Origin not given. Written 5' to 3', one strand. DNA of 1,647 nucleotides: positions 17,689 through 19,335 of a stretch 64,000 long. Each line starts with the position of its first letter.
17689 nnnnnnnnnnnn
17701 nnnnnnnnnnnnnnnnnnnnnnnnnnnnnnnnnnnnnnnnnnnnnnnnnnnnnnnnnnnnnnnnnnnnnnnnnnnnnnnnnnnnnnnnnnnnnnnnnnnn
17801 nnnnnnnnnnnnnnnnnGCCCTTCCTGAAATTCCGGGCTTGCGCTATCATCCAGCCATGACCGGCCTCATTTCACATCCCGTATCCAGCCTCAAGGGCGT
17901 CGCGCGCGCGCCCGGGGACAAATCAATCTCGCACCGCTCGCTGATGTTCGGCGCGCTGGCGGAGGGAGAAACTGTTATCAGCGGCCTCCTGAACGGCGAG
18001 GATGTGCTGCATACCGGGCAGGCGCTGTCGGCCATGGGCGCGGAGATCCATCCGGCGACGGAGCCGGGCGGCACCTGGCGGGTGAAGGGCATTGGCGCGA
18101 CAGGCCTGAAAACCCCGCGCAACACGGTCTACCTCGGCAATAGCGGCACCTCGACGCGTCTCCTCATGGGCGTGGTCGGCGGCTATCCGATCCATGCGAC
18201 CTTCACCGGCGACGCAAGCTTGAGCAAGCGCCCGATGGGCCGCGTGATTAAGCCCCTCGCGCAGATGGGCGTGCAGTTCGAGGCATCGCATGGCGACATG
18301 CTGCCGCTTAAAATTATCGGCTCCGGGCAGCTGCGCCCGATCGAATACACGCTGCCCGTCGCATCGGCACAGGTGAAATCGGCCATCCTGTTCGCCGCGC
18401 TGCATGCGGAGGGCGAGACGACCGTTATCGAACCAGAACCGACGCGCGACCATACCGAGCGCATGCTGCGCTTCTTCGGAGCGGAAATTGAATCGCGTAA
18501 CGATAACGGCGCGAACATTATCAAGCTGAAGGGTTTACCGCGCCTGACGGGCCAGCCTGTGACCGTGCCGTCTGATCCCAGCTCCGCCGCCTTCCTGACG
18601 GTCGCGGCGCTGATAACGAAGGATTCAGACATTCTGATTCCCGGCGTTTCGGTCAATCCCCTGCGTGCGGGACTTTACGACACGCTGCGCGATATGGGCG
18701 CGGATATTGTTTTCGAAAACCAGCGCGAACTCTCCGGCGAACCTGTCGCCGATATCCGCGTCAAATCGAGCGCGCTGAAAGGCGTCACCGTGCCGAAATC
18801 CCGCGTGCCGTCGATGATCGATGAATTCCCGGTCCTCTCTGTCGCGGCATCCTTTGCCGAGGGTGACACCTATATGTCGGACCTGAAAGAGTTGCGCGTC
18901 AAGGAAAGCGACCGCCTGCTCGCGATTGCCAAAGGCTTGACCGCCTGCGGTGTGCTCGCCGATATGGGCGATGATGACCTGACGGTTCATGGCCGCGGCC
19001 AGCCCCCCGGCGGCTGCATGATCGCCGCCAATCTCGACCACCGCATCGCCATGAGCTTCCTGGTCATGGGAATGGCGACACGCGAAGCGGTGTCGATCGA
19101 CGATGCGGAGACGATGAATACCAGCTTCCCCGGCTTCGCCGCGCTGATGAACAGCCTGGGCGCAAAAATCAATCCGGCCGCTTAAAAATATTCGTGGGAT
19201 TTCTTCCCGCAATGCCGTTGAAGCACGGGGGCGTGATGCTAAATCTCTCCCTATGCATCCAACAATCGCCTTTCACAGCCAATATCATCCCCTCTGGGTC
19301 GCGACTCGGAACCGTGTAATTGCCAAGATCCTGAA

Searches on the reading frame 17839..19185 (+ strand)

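Call 81: search_protein_families(library=pfam, proteins=[window:17839-19185:+], max_evalue=0.00001)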
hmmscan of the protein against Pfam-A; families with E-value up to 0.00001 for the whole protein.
window:17839-19185:+ (448 aa): 1 family
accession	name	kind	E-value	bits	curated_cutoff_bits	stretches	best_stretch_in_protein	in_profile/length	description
PF00275.25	EPSP_synthase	-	6.4e-106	355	22.8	1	15-434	4-414/417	EPSP synthase (3-phosphoshikimate 1-carboxyvinyltransferase)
